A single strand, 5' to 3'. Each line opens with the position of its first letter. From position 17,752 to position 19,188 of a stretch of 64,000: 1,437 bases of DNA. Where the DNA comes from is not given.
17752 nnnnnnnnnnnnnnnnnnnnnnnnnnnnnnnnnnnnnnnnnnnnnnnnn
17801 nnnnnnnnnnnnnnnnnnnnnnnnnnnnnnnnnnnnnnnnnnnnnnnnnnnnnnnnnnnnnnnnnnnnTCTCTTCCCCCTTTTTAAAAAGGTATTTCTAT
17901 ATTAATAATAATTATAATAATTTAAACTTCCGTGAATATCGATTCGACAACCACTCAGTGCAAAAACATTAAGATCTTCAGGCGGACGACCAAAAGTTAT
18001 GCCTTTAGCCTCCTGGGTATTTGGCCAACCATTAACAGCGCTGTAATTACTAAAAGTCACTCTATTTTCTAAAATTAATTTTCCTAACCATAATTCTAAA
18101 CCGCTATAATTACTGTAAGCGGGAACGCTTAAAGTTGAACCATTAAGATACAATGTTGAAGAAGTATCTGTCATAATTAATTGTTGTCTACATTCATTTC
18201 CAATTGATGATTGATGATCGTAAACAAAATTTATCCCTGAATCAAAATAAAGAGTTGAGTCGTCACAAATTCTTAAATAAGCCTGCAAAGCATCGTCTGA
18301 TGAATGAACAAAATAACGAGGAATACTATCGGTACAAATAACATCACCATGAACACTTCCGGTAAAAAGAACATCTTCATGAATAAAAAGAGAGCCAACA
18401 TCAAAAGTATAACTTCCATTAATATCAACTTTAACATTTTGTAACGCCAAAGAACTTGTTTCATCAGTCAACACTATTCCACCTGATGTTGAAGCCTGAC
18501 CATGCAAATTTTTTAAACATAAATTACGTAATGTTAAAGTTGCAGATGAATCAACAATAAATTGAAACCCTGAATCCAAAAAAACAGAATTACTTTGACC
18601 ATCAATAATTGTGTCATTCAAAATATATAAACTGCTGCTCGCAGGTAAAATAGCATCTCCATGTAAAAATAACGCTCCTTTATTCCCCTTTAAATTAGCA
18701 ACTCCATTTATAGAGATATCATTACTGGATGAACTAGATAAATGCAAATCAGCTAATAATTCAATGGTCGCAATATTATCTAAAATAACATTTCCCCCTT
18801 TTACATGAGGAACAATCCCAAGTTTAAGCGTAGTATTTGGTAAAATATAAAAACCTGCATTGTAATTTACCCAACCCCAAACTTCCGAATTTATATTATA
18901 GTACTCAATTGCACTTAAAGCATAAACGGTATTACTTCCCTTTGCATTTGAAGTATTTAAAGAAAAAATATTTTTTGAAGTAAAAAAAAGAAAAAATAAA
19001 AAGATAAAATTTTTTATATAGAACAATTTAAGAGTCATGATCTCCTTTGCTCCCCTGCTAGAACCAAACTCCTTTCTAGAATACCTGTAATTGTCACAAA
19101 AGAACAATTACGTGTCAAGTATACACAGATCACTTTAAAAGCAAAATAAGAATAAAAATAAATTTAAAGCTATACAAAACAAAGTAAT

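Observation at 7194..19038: Seven-gene single-strand array: three tandem copies of a small + large secreted-protein cassette plus a related terminal gene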

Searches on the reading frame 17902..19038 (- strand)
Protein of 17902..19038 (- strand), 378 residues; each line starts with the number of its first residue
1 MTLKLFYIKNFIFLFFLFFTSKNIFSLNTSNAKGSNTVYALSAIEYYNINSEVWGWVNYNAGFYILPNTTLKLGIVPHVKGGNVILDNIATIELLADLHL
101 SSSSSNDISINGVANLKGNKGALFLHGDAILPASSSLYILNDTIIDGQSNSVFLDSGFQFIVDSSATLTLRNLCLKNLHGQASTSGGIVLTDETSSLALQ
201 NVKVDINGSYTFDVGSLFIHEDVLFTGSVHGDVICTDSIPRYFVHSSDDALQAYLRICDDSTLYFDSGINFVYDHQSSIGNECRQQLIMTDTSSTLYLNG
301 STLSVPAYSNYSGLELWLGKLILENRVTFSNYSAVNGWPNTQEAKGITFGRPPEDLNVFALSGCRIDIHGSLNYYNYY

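Call 3: search_protein_families(library=pfam, proteins=[window:17902-19038:-], max_evalue=1)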
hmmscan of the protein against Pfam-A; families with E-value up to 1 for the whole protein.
window:17902-19038:- (378 aa): 0 families

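Call 4: search_protein_families(library=ncbifam, proteins=[window:17902-19038:-], max_evalue=1)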
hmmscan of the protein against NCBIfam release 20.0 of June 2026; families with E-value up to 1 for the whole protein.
window:17902-19038:- (378 aa): 0 families

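Call 17: find_homologous_proteins(query=window:17902-19038:-, max_evalue=0.001)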
Query window:17902-19038:- (378 aa): 11 proteins with E <= 0.001 among 3495 candidates.
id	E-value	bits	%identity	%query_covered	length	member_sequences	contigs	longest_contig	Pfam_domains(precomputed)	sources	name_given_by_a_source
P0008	2.1e-247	838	100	100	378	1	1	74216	-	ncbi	ncbi:MAG: hypothetical protein ABIA74_03005 [bacterium]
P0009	3.3e-154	531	67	99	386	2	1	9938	-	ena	-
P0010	3.4e-138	479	62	99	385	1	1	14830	-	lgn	-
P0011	4.0e-120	419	56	98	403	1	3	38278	-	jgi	-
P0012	9.6e-119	415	55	94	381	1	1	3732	-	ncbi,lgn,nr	ncbi:MAG: hypothetical protein FK734_04990 [Asgard group archaeon]|nr:hypothetical protein [Asgard g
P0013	4.2e-101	357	63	75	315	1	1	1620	-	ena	-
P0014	1.3e-89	319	47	99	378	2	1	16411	-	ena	-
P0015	7.3e-65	237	42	98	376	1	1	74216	-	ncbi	ncbi:MAG: hypothetical protein ABIA74_02995 [bacterium]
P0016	3.0e-64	235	42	98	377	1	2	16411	-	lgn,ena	-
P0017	8.6e-20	89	37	71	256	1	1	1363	-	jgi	jgi:hypothetical protein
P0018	3.9e-14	71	27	93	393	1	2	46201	-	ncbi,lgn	-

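Call 28: find_related_loci(query=A3, collection=genome_contigs, flank=10000)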
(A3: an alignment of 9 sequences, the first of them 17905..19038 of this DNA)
Query A3 (378 aa) in genome_contigs; peptide patterns used: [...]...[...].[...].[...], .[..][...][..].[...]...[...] (x = any residue, [..] = any of these).
25 stretches matched a pattern; 2 encode a relative of the query (tblastn E <= 1e-3); 1 distinct loci.
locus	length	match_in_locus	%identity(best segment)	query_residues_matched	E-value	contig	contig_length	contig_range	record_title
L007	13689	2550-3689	64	2-376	8e-154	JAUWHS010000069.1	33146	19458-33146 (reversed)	MAG: bacterium isolate CSMAG_2274 CSMAG_2274_k141_161180_length_33146_cov_18.0000, whole genome shotgun sequence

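Call 30: search_solved_structures(query=A1, max_evalue=10)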
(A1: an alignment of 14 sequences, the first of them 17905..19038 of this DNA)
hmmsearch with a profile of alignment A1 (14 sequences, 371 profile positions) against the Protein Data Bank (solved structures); distinct sequences matched with E-value up to 10: 2.
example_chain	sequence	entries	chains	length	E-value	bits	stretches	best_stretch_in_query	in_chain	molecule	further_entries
4uml_A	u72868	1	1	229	0.26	13.4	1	271-352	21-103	GANGLIOSIDE-INDUCED DIFFERENTIATION-ASSOCIATED PROTEIN 2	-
1pxz_A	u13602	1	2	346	0.35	13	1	122-180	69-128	Major pollen allergen Jun a 1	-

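Call 39: predict_structure(alignment_id=A1)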
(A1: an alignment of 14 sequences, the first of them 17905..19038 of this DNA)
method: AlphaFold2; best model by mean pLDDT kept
length: 378 residues; sequences in the alignment: 14
mean_pLDDT: 85.3   pTM: 0.84
mean pLDDT of the five models: 85.3, 84.9, 84.7, 83.1, 83.0
residues with pLDDT >= 90: 218; 70-90: 96; 50-70: 46; < 50: 18
segments of 3 or more residues with pLDDT < 50: 22-27, 230-237
pLDDT, mean of each block of 10 residues (from residue 1): 56 70 48 63 82 75 89 82 86 91 69 90 90 93 95 92 97 94 93 96 92 96 80 48 88 89 94 93 93 96 95 93 96 94 91 80 91 76
secondary structure, 60 per line:
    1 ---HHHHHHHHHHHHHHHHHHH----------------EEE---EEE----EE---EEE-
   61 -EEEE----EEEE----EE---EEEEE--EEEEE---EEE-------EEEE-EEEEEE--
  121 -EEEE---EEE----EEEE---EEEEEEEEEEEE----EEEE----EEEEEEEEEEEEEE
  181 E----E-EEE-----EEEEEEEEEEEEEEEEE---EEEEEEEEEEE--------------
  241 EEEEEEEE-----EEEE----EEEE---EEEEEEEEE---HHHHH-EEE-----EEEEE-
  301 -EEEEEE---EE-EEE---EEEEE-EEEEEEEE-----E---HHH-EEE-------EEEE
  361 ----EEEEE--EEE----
elements in order: H4-22 E39-41 E45-47 E57-59 E62-65 E70-73 E83-87 E90-94 E98-100 E108-111 E113-118 E122-125 E129-131 E136-139 E143-154 E159-162 E167-181 E188-190 E196-212 E216-226 E241-248 E254-257 E262-265 E269-277 H281-285 E287-289 E295-299 E302-307 E314-316 E320-324 E326-333 E347-349 E357-360 E365-369 E372-374

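Call 40: search_protein_representatives(alignment_id=A1)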
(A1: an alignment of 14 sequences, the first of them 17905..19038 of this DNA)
Query: 14 sequences, 371 profile positions. Proteins with E-value up to 0.001 (for the whole library): 2466; up to 1e-10: 2073; up to 1e-30: 1203. The best 150 are listed.
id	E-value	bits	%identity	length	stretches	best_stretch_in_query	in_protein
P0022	1.3e-230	781.2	-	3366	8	5-370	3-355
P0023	2.9e-223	756.9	-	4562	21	115-352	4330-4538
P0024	7.2e-185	630.6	-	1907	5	35-370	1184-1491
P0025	1.1e-178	610.3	-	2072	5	11-370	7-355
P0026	3.4e-176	602.1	-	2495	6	31-367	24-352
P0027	7.1e-175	597.7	-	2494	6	62-370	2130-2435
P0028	3.7e-166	569.0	-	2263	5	23-320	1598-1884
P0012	7.8e-164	561.4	-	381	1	3-370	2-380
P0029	9.1e-159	544.7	-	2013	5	64-369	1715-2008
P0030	9.0e-157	538.1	-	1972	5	76-370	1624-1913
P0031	4.1e-155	532.7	-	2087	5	49-370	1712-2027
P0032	4.6e-148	509.5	-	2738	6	33-345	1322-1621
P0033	1.3e-143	494.9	-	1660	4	65-370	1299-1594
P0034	7.8e-143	492.3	-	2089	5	7-369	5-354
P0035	1.6e-141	488.0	-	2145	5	66-370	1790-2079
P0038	1.4e-140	484.8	-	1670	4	49-370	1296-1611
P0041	2.8e-138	477.3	-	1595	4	7-370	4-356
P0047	1.0e-129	449.1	-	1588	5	9-368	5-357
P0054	5.6e-125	433.5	-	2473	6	65-370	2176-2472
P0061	1.1e-121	422.7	-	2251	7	116-370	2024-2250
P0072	1.0e-109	383.3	-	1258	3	5-370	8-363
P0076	1.1e-106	373.3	-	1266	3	9-370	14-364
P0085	8.2e-103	360.6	-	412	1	1-369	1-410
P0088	1.2e-101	356.7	-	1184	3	8-369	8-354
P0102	3.5e-97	342.1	-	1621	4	68-370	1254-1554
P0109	6.6e-95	334.6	-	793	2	5-324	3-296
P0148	2.7e-82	293.0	-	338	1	35-369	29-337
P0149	8.8e-82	291.4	-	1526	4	50-364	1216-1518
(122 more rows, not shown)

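Call 43: search_protein_families(library=pfam, proteins=[P0025, P0041, P0072, P0088, P0109, P0148], max_evalue=0.01)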
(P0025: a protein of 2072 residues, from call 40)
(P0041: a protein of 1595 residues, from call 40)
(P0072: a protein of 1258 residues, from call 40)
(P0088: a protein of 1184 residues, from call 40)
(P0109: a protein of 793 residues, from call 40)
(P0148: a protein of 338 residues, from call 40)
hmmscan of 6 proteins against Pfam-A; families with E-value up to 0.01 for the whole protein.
P0025 (2072 aa): 2 families
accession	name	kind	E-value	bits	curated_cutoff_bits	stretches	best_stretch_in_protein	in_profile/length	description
PF13229.12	Beta_helix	-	0.0015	18.6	25.9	0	583-719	3-129/158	Right handed beta helix region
PF21378.2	YceM-like_C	-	0.0098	16.6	27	0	1830-1904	13-89/120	YceM-like, C-terminal domain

P0041 (1595 aa): 0 families

P0072 (1258 aa): 0 families

P0088 (1184 aa): 0 families

P0109 (793 aa): 9 families
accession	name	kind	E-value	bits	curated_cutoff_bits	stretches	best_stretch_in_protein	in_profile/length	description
PF15902.12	Sortilin-Vps10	-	2.3e-14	53.5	33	2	482-599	2-116/446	Sortilin, neurotensin receptor 3,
PF14870.12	PSII_BNR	-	7.6e-13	48.8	27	1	417-543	147-271/303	Photosynthesis system II assembly factor YCF48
PF02012.26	BNR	-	1.3e-05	24.9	27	0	584-594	2-12/12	BNR/Asp-box repeat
PF23414.1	Beta-prop_EML_2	-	1.4e-05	25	90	1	416-522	40-142/266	Echinoderm microtubule-associated protein second beta-propeller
PF24316.1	Tli3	-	7.5e-05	23.5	27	0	556-599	54-103/129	T6SS Tli3 immunity protein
PF00400.38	WD40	-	0.00011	23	27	0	378-394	16-33/39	WD domain, G-beta repeat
PF25174.1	Beta-prop_THOC3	-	0.00011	21.7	305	0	419-572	92-233/272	THOC3 beta-propeller domain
PF24817.1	WD40_WDHD1_1st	-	0.00049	19.8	109.9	0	419-528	132-246/291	WDHD1 first WD40 domain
PF24814.1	WD40_Prp19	-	0.00083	18.9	320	0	411-478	216-279/281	Prp19 WD40 domain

P0148 (338 aa): 0 families

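Call 44: list_cluster_members(proteins=[P0022, P0023, P0025, P0041, P0072, P0088, P0109, P0148, P0024, P0018])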
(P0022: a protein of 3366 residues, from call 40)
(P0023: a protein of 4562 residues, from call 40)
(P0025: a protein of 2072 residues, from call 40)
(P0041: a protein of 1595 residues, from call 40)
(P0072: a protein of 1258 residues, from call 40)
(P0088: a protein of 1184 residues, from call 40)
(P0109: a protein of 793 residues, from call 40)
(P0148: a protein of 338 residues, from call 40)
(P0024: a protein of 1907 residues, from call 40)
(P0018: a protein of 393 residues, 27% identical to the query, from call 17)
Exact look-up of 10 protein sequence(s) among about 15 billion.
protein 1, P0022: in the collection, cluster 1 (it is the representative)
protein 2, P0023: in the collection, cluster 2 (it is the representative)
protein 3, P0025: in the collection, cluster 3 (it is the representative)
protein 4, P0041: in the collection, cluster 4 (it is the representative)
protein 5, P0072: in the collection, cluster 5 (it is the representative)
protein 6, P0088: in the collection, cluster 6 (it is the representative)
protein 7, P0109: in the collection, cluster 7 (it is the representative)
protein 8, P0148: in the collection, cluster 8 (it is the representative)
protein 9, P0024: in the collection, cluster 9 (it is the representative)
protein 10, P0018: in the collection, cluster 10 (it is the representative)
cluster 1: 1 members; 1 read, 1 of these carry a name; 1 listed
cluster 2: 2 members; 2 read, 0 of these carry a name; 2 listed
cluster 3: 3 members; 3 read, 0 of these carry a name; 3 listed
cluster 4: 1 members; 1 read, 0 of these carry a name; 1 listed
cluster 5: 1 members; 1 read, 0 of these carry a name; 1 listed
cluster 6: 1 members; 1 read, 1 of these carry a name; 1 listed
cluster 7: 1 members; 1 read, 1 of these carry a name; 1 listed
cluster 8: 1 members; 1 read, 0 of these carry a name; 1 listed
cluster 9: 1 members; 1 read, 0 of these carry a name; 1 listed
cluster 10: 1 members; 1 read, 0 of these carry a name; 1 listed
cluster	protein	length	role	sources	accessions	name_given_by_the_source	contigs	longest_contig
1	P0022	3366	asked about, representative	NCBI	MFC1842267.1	hypothetical protein ACFLYU_01280 [Candidatus Dependentiae bacterium]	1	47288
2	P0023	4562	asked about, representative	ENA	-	-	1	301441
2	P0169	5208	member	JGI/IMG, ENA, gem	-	-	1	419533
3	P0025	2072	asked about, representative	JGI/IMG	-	-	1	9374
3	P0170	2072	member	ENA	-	-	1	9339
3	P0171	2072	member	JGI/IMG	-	-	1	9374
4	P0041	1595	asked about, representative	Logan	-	-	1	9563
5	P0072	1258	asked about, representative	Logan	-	-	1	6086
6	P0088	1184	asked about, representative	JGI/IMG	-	hypothetical protein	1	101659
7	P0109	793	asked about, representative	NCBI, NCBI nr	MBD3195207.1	MAG: hypothetical protein GF317_09140, partial [Candidatus Lokiarchaeota archaeon] | hypothetical protein [Candidatus Lokiarchaeota archaeon]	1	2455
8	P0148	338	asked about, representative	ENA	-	-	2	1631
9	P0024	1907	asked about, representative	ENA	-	-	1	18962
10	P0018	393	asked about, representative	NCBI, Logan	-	-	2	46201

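Call 48: find_encoding_contigs(protein=P0011, flank=10000, max_places=2)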
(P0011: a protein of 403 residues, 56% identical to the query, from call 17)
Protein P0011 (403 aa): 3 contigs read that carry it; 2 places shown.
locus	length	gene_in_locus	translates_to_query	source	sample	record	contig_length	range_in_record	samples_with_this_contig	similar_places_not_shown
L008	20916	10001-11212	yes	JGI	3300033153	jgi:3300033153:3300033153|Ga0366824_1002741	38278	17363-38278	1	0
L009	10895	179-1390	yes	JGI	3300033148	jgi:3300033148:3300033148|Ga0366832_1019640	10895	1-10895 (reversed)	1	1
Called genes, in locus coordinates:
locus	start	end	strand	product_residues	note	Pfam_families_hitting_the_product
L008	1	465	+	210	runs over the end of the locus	-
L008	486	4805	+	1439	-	PF01326:PPDK_N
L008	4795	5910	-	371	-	PF13167:GTP-bdg_N, PF16360:GTP-bdg_M, PF03193:RsgA_GTPase (faint), PF00009:GTP_EFTU (faint), PF00350:Dynamin_N (faint), PF01926:MMR_HSR1, PF02421:FeoB_N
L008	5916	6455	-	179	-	PF01965:DJ-1_PfpI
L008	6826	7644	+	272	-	-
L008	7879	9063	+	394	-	PF10974:DUF2804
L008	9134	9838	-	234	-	PF13302:Acetyltransf_3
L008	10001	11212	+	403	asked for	-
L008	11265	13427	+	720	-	-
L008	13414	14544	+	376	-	-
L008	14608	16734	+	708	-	-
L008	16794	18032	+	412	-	-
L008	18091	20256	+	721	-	PF19193:Tectonin (weak)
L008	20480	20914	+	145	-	?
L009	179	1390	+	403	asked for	-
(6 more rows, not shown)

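Call 49: find_encoding_contigs(protein=P0014, flank=10000, max_places=2)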
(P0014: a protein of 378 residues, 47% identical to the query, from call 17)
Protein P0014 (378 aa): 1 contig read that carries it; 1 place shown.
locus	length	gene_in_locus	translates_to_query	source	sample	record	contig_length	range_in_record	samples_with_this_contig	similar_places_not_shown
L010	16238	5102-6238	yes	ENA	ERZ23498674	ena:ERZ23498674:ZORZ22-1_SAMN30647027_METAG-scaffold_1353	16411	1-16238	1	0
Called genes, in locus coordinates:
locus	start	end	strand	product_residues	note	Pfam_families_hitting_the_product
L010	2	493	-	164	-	?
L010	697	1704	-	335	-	PF00044:Gp_dh_N, PF02800:Gp_dh_C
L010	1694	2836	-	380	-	PF13167:GTP-bdg_N, PF03193:RsgA_GTPase (faint), PF16897:MMR_HSR1_Xtn (faint), PF16360:GTP-bdg_M, PF00009:GTP_EFTU (faint), PF01926:MMR_HSR1, PF02421:FeoB_N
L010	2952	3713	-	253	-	PF13302:Acetyltransf_3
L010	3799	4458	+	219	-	-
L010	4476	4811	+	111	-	-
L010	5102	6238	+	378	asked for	-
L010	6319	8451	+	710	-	-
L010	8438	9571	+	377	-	-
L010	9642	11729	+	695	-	-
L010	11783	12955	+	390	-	-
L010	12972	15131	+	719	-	-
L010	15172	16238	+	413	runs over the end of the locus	?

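Call 50: find_encoding_contigs(protein=P0018, flank=10000, max_places=2)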
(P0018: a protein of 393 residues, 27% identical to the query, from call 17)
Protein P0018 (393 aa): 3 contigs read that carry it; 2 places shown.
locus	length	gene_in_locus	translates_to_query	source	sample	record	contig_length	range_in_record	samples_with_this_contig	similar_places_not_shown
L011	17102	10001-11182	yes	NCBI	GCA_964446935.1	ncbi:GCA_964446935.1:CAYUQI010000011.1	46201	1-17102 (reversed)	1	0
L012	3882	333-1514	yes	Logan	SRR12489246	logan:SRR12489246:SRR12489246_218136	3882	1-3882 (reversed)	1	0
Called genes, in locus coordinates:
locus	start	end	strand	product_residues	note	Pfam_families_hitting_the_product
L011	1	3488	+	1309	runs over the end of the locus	-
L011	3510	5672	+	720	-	-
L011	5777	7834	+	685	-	-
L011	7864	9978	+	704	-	-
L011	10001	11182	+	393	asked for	-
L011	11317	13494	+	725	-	-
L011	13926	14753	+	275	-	PF13639:zf-RING_2 (weak), PF17123:zf-RING_11 (faint)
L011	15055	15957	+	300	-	PF13639:zf-RING_2, PF00097:zf-C3HC4 (weak), PF14634:zf-RING_5, PF17123:zf-RING_11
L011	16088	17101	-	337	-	?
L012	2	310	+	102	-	?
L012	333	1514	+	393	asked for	-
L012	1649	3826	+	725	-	-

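Call 76: search_protein_families(library=pfam, proteins=[L011:3510-5669:+, L011:5777-7831:+], max_evalue=0.01)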
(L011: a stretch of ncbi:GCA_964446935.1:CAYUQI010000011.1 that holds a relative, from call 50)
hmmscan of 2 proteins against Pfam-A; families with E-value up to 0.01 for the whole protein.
L011:3510-5669:+ (720 aa): 0 families

L011:5777-7831:+ (685 aa): 0 families

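Call 80: list_cluster_members(proteins=[P0026, P0027, P0029, P0031, P0034, P0035, P0038, P0047, P0076, P0085])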
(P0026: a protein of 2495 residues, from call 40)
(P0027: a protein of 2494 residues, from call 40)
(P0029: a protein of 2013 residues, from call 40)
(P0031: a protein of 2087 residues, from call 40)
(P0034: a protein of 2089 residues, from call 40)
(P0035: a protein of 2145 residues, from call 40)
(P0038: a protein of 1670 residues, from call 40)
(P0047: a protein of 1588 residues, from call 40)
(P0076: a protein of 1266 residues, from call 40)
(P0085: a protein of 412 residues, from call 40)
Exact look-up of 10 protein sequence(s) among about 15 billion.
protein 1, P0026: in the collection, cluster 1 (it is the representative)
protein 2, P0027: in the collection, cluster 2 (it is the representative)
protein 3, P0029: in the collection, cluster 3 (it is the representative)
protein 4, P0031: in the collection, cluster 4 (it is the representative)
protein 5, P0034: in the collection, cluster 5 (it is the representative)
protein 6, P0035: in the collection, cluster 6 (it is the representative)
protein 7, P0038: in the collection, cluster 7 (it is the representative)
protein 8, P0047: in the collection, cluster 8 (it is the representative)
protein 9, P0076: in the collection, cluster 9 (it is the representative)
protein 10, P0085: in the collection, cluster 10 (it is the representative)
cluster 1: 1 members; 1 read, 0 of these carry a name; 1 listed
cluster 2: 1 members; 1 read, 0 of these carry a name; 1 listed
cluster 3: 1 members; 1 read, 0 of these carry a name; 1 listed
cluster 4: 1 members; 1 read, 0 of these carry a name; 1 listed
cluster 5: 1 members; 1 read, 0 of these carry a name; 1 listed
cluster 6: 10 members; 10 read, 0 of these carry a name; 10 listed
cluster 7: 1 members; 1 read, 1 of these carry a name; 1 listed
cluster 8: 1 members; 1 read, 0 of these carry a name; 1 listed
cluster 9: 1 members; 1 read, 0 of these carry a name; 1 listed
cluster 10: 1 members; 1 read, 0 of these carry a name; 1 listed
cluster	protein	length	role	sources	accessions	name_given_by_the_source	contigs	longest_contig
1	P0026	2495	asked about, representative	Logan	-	-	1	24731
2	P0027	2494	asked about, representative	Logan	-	-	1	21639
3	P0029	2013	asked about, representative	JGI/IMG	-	-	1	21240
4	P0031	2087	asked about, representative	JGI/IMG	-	-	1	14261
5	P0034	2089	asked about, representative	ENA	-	-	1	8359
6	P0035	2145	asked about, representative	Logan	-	-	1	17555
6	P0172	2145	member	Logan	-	-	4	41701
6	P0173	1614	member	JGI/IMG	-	-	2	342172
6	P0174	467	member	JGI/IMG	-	-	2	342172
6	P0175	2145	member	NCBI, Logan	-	-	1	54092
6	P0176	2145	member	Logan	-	-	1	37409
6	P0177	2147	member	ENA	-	-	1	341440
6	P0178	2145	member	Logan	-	-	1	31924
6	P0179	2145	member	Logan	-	-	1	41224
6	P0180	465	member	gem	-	-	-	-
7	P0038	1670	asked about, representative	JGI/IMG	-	hypothetical protein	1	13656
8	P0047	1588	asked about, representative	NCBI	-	-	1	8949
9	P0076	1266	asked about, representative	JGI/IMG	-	-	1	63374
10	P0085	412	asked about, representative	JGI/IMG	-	-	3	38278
